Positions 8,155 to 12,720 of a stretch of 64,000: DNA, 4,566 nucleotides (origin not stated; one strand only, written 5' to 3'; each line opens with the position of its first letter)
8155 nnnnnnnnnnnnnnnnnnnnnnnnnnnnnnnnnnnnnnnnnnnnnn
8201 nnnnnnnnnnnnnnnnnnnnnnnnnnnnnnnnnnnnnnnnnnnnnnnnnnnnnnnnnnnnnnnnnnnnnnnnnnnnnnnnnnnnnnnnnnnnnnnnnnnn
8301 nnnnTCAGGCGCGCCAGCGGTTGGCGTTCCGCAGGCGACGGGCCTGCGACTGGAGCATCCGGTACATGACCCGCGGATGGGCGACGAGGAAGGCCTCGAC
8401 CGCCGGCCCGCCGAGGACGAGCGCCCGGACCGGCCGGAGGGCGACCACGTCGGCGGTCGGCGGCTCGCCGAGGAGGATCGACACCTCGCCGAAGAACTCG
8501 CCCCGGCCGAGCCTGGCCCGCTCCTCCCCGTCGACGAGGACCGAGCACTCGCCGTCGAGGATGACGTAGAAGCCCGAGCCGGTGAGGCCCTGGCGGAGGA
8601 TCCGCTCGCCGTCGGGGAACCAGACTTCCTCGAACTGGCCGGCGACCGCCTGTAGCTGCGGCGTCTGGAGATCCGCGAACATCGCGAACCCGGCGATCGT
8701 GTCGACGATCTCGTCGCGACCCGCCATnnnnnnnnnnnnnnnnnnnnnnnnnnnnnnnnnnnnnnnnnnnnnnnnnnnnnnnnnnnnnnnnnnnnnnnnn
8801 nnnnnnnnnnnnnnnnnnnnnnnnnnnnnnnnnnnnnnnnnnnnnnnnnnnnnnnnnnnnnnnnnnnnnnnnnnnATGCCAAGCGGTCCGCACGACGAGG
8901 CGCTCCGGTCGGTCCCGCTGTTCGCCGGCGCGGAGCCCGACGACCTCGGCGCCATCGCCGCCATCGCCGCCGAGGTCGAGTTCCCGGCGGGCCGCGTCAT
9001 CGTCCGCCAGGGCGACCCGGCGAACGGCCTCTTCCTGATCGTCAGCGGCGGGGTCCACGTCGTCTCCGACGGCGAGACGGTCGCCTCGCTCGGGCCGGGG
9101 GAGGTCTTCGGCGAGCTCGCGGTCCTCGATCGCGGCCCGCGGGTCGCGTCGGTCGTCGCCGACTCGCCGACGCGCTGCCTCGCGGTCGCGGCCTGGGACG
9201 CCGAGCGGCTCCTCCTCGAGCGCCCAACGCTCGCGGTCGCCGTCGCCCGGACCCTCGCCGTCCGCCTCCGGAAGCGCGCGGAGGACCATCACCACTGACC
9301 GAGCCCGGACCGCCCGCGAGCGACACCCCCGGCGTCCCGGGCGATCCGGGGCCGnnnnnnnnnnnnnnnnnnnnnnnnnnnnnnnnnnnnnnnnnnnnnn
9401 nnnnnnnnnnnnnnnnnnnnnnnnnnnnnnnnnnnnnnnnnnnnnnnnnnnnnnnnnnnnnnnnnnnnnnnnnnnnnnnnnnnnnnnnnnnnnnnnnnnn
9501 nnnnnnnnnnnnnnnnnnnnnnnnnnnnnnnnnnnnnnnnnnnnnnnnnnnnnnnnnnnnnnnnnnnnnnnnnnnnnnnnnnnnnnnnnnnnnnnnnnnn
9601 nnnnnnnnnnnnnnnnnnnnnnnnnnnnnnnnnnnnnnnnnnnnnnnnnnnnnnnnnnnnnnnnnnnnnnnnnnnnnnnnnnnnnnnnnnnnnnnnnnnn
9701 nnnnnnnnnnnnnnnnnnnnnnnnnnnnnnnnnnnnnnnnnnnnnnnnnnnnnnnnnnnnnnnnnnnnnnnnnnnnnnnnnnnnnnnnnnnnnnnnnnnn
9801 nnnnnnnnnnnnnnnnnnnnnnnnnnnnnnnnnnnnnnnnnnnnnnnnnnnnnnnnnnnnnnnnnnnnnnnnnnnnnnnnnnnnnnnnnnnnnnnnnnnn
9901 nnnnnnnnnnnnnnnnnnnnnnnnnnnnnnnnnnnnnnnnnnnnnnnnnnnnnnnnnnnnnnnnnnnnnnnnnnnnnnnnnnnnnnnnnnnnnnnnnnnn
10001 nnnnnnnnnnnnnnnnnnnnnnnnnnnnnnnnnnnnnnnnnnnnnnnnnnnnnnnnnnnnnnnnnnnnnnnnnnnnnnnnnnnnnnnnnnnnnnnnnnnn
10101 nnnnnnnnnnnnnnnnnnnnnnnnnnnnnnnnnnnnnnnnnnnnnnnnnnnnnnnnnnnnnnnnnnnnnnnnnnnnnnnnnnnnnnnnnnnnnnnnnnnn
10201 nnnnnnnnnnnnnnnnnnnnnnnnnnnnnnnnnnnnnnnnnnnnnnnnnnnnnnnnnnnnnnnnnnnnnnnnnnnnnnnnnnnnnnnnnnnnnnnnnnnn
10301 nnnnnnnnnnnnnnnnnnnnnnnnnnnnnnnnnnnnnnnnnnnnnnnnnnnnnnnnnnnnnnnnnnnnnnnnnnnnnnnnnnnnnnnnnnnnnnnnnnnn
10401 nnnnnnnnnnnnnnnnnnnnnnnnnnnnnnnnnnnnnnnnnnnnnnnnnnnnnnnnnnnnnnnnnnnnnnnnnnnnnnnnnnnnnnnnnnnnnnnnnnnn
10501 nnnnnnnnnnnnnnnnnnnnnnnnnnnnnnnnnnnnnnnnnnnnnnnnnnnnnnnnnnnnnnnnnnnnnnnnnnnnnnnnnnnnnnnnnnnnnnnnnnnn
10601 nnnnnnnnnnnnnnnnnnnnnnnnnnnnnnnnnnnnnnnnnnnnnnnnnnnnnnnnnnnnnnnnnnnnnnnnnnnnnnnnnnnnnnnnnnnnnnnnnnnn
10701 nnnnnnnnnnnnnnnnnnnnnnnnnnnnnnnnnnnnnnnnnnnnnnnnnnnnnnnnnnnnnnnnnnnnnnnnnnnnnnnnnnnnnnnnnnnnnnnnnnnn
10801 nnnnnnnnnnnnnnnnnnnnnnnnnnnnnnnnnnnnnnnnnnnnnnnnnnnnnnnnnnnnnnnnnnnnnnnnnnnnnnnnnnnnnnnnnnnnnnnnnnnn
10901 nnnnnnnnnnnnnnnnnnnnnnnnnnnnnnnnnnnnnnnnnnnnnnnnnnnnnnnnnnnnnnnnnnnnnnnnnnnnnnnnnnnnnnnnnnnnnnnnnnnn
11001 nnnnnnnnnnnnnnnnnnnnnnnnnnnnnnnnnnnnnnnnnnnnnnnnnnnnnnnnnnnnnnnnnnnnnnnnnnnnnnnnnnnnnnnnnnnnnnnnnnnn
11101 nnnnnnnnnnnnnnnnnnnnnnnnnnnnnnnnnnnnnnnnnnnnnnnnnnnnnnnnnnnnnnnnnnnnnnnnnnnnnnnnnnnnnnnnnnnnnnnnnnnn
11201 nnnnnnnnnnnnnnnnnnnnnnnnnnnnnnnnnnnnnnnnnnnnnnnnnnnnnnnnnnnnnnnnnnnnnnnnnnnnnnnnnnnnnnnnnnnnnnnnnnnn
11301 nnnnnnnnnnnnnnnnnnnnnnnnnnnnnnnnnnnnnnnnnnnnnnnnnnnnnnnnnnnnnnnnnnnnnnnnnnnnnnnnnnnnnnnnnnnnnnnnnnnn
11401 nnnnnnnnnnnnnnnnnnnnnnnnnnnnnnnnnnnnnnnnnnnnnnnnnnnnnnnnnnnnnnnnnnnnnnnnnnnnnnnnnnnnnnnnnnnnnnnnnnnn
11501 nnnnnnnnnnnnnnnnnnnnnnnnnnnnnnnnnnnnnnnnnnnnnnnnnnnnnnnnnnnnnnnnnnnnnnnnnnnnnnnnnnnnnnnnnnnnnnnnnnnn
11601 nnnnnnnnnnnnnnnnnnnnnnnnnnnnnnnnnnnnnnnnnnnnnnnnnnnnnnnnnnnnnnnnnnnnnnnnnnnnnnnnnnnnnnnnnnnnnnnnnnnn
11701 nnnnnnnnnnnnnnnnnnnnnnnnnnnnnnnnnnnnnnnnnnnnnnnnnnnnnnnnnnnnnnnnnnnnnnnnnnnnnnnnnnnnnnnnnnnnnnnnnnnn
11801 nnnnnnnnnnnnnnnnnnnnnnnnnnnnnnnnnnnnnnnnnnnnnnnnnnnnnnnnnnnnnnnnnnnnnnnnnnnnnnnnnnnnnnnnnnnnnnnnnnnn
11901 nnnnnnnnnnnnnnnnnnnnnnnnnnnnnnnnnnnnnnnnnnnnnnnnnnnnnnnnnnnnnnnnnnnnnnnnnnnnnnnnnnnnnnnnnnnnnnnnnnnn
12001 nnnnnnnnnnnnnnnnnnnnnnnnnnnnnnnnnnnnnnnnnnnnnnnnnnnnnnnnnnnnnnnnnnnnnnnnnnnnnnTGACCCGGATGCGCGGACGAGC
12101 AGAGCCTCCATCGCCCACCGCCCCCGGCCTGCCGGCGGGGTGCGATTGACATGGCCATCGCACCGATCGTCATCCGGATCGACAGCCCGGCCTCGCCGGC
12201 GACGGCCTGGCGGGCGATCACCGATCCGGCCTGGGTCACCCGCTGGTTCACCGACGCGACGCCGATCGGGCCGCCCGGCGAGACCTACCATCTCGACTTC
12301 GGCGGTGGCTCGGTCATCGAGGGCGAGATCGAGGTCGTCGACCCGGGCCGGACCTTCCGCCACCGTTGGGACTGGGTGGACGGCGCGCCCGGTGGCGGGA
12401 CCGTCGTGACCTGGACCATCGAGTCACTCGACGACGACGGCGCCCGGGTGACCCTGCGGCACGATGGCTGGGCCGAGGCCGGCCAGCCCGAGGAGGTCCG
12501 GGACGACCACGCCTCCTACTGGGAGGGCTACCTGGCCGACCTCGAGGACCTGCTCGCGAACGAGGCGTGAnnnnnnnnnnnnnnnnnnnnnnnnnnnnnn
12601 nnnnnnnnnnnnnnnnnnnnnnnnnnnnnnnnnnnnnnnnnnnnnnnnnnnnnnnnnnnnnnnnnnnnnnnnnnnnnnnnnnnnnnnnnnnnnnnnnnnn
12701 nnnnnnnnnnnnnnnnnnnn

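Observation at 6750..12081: Self-contained cyclic-nucleotide module: STAND-TPR cyclase, two divergent stand-alone CNB proteins and a flavoprotein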

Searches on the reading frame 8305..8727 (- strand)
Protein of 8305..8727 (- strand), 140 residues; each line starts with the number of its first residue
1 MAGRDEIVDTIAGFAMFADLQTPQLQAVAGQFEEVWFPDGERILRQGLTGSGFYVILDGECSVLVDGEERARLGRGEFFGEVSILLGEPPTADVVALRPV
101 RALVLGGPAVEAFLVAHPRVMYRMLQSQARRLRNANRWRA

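Call 10: search_protein_families(library=pfam, proteins=[window:8308-8727:-], max_evalue=0.01)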
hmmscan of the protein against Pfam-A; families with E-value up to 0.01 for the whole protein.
seq(140 aa): 1 family
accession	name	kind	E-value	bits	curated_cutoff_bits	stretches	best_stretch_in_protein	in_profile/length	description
PF00027.35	cNMP_binding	-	5.9e-17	61.9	27.5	1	35-114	2-86/89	Cyclic nucleotide-binding domain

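Call 11: search_protein_families(library=ncbifam, proteins=[window:8305-8727:-], max_evalue=0.01)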
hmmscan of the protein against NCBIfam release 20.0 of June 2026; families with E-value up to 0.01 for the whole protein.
window:8305-8727:- (140 aa): 4 families
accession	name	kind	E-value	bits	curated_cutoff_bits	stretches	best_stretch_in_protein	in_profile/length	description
NF058543.1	ActPatMycb56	equivalog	4.3e-10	38.9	460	1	15-132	2-122/317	acetyltransferase Pat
TIGR03896.1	cyc_nuc_ocin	subfamily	2.6e-06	27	161.05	1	29-132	158-266/317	bacteriocin-type transport-associated protein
NF008732.0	PRK11753.1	equivalog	0.00014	21.4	266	1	24-137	15-134/214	cAMP-activated global transcriptional regulator CRP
NF041163.2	encap_f2b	equivalog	0.00018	20.8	400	1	12-136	74-205/450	family 2B encapsulin nanocompartment shell protein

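Call 61: search_protein_families(library=padloc, proteins=[window:8305-8727:-], max_evalue=0.01)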
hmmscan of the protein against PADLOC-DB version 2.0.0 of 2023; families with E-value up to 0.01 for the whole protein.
window:8305-8727:- (140 aa): 5 families
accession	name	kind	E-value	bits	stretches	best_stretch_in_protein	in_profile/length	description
PDLC02371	PycTIR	-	7.9e-13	46.4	1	26-137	31-143/288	-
PDLC00731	Effector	-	2.8e-11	41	1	3-137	12-146/306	TIR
PDLC00732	Effector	-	1.1e-07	29.1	1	27-136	31-141/301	TIR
PDLC00734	PycC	-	1.2e-06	25.9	1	32-112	33-118/374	Pycsar cyclase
PDLC00730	Effector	-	0.00014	19.1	1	33-134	57-160/299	TIR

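Call 86: search_solved_structures(query=window:8305-8727:-, max_evalue=0.00001, show_alignments=1)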
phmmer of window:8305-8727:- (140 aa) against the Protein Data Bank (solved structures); distinct sequences matched with E-value up to 0.00001: 91 (the best 60 are shown).
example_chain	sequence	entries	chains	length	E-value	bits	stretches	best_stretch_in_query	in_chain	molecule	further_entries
5ezr_A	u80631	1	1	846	1e-30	109.6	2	16-96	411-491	cGMP-dependent protein kinase, putative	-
4rz7_A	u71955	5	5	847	1.1e-30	109.6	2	16-96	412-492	cGMP-dependent protein kinase, putative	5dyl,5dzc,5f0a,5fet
9p74_A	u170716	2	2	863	1.2e-30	109.4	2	16-96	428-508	cGMP-dependent protein kinase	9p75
5dyk_A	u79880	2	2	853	6.4e-30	107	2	17-96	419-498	CGMP-dependent protein kinase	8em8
4x6r_B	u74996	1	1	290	1.8e-24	89.4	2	25-126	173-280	cAMP-dependent protein kinase type I-alpha regulatory subunit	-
2qcs_B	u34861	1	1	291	1.8e-24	89.3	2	25-126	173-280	cAMP-dependent protein kinase type I-alpha regulatory subunit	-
1ne4_A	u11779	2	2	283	2.5e-24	88.9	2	26-126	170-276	cAMP-dependent protein kinase type I-alpha regulatory chain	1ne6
1rgs_A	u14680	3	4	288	2.6e-24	88.8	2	24-126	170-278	CAMP DEPENDENT PROTEIN KINASE | cAMP-dependent protein kinase type I-alpha regulatory chain | cAMP-dependent protein kinase type I-alpha regulatory subunit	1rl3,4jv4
4din_B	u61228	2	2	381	2.7e-24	88.8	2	19-126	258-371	cAMP-dependent protein kinase type I-beta regulatory subunit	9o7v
9edd_B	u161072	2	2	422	7.1e-24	87.4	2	26-126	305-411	cAMP-dependent protein kinase type I-alpha regulatory subunit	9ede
4mx3_A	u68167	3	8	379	7.1e-24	87.4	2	26-126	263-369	cAMP-dependent protein kinase type I-alpha regulatory subunit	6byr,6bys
6no7_B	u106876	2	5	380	7.1e-24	87.4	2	26-126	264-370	cAMP-dependent protein kinase type I-alpha regulatory subunit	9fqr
7lz4_A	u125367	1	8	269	8.1e-24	87.3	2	24-126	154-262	cAMP-dependent protein kinase type I-alpha regulatory subunit, N-terminally processed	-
5jr7_B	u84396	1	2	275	9.3e-24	87.1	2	24-114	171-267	cAMP-dependent protein kinase type I-alpha regulatory subunit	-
9edc_B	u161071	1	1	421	1e-23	86.9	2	26-126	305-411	cAMP-dependent protein kinase type I-alpha regulatory subunit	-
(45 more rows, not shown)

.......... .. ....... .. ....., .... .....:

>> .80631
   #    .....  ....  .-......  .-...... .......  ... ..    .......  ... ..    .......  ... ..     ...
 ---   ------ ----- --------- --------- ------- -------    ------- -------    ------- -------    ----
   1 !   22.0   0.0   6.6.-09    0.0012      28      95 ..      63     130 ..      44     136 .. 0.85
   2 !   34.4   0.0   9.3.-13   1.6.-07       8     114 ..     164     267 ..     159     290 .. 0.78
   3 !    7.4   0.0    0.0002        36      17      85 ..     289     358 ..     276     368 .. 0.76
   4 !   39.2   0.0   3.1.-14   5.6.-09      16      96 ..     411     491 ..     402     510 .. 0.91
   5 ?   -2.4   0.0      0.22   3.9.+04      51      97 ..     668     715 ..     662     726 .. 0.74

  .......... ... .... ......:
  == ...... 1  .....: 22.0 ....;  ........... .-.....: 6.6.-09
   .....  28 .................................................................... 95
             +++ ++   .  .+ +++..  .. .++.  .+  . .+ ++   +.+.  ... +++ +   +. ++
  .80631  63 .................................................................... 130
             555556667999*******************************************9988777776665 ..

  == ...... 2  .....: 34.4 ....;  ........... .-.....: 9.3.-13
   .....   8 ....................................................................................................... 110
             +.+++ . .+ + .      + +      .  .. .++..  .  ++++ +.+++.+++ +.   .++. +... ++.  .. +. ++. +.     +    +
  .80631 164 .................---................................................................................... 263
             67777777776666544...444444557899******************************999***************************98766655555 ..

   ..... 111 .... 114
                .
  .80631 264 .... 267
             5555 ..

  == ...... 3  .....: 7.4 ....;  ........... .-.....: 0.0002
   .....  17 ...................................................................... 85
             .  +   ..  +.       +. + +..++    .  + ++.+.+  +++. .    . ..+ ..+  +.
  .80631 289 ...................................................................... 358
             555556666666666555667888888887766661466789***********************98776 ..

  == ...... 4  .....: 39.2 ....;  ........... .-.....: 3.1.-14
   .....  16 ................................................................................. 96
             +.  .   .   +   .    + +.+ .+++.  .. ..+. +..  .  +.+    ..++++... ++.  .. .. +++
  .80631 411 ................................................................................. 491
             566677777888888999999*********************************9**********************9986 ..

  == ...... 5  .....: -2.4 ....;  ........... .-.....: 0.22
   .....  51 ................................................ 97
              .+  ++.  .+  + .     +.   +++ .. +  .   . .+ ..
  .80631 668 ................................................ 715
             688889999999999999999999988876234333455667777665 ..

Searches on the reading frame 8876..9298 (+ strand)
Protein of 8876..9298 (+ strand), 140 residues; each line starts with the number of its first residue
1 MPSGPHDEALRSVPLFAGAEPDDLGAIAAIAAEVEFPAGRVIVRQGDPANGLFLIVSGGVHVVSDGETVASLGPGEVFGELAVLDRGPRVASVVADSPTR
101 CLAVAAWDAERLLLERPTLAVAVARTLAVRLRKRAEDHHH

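Call 10: search_protein_families(library=pfam, proteins=[window:8876-9295:+], max_evalue=0.01)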
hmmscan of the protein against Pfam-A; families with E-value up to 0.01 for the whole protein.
seq(140 aa): 1 family
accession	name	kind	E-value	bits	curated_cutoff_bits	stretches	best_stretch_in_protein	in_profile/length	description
PF00027.35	cNMP_binding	-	1.7e-21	76.4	27.5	1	34-113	2-86/89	Cyclic nucleotide-binding domain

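Call 11: search_protein_families(library=ncbifam, proteins=[window:8876-9298:+], max_evalue=0.01)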
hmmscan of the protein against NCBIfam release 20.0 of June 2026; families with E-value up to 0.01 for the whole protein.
window:8876-9298:+ (140 aa): 7 families
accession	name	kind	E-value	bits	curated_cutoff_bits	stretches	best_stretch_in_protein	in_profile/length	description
NF058543.1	ActPatMycb56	equivalog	3.9e-14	52.2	460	1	15-131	3-122/317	acetyltransferase Pat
NF006901.0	PRK09392.1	equivalog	1.6e-10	40.7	211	1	8-133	7-136/236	transcriptional activator FtrB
NF041163.2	encap_f2b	equivalog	4e-09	36.1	400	1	8-133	71-203/450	family 2B encapsulin nanocompartment shell protein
TIGR03896.1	cyc_nuc_ocin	subfamily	7.7e-09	35.3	161.05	1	7-137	136-272/317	bacteriocin-type transport-associated protein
NF008732.0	PRK11753.1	equivalog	1.2e-08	34.6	266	1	32-136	24-134/214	cAMP-activated global transcriptional regulator CRP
NF050815.1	TransActFtrBCaul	equivalog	0.00032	20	300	1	10-128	11-133/251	transcriptional activator FtrB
TIGR03697.1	NtcA_cyano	equivalog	0.0012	18.6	244.95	1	39-131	1-100/193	global nitrogen regulator NtcA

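Call 61: search_protein_families(library=padloc, proteins=[window:8876-9298:+], max_evalue=0.01)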
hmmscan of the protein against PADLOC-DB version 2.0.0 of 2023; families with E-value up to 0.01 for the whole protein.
window:8876-9298:+ (140 aa): 5 families
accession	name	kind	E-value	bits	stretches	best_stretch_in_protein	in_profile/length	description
PDLC02371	PycTIR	-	7.6e-19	66.1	1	25-136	31-143/288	-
PDLC00731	Effector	-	3.5e-18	63.6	1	26-136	35-146/306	TIR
PDLC00732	Effector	-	6.4e-13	46.3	1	26-136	31-142/301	TIR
PDLC00734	PycC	-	4.3e-12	43.8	1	34-133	36-141/374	Pycsar cyclase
PDLC00730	Effector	-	1.5e-05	22.3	1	34-131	59-158/299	TIR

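Call 85: search_solved_structures(query=window:8876-9298:+, max_evalue=0.000001, show_alignments=1)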
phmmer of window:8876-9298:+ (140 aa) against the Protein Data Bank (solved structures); distinct sequences matched with E-value up to 0.000001: 123 (the best 60 are shown).
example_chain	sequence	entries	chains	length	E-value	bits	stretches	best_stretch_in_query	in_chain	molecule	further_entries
5ezr_A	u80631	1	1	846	7e-28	100.7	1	35-105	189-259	cGMP-dependent protein kinase, putative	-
4rz7_A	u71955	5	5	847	7e-28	100.6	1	35-105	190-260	cGMP-dependent protein kinase, putative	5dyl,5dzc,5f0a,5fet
9p74_A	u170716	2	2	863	7.7e-28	100.5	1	35-105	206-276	cGMP-dependent protein kinase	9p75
5dyk_A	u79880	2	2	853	2.5e-26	95.6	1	34-105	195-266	CGMP-dependent protein kinase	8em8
5jr7_B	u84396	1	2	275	2.3e-21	79.5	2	10-111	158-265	cAMP-dependent protein kinase type I-alpha regulatory subunit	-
1ne4_A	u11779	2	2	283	2.5e-21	79.4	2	10-111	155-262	cAMP-dependent protein kinase type I-alpha regulatory chain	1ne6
1rgs_A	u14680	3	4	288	2.7e-21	79.3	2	10-111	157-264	CAMP DEPENDENT PROTEIN KINASE | cAMP-dependent protein kinase type I-alpha regulatory chain | cAMP-dependent protein kinase type I-alpha regulatory subunit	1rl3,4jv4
3of1_A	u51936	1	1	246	4.6e-21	78.6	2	9-115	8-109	cAMP-dependent protein kinase regulatory subunit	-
4x6r_B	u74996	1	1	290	7.3e-21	77.9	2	10-111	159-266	cAMP-dependent protein kinase type I-alpha regulatory subunit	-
4mx3_A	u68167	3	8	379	7.4e-21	77.9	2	10-111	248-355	cAMP-dependent protein kinase type I-alpha regulatory subunit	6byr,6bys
2qcs_B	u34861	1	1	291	7.4e-21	77.9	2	10-111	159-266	cAMP-dependent protein kinase type I-alpha regulatory subunit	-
6no7_B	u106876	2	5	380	7.4e-21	77.9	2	10-111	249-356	cAMP-dependent protein kinase type I-alpha regulatory subunit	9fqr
9edc_B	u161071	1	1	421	1e-20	77.5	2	10-111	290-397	cAMP-dependent protein kinase type I-alpha regulatory subunit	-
7lz4_A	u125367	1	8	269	1.4e-20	77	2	10-111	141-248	cAMP-dependent protein kinase type I-alpha regulatory subunit, N-terminally processed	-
9edd_B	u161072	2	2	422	2.7e-20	76.1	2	10-111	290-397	cAMP-dependent protein kinase type I-alpha regulatory subunit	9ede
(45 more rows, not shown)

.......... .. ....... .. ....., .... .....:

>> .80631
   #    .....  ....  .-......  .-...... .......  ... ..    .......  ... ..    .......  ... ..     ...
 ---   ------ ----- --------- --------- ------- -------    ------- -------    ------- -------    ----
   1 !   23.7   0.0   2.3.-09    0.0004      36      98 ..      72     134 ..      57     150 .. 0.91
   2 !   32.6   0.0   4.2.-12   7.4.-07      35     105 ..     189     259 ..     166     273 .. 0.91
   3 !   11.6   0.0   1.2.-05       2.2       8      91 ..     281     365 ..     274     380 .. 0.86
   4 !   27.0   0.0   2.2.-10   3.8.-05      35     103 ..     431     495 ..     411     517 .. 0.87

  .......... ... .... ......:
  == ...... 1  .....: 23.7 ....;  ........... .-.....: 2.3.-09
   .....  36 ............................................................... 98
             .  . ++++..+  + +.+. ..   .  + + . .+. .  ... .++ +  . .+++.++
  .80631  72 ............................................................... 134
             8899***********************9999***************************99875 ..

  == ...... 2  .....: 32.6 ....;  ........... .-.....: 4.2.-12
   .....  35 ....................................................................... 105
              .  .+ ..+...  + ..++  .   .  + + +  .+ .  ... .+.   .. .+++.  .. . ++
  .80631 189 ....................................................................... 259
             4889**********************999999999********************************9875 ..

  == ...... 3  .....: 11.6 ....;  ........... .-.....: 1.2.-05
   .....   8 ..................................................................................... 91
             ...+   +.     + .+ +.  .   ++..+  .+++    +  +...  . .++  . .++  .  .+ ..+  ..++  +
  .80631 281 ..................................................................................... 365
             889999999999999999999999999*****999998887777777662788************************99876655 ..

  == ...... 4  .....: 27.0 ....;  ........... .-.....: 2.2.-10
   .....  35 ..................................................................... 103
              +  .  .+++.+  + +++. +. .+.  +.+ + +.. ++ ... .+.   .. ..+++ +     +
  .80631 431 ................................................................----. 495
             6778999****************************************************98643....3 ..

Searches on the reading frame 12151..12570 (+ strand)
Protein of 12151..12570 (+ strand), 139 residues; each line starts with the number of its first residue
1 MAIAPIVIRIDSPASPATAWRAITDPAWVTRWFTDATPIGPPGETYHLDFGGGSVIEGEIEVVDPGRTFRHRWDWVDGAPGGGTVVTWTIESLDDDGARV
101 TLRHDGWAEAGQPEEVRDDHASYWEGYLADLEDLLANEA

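Call 12: search_protein_families(library=pfam, proteins=[window:12151-12570:+], max_evalue=0.001)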
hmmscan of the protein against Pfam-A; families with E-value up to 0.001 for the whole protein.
window:12151-12570:+ (139 aa): 2 families
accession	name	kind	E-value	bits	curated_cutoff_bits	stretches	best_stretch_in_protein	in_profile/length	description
PF08327.17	AHSA1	-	5.8e-17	62.5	22.1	1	14-135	2-124/125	Activator of Hsp90 ATPase homolog 1-like protein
PF10604.15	Polyketide_cyc2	-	7.8e-08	33.2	27.4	1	9-127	7-129/142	Polyketide cyclase / dehydrase and lipid transport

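Call 84: search_protein_families(library=ncbifam, proteins=[window:12151-12570:+], max_evalue=0.00001)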
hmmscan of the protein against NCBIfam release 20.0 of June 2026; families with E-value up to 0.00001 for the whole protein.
window:12151-12570:+ (139 aa): 0 families
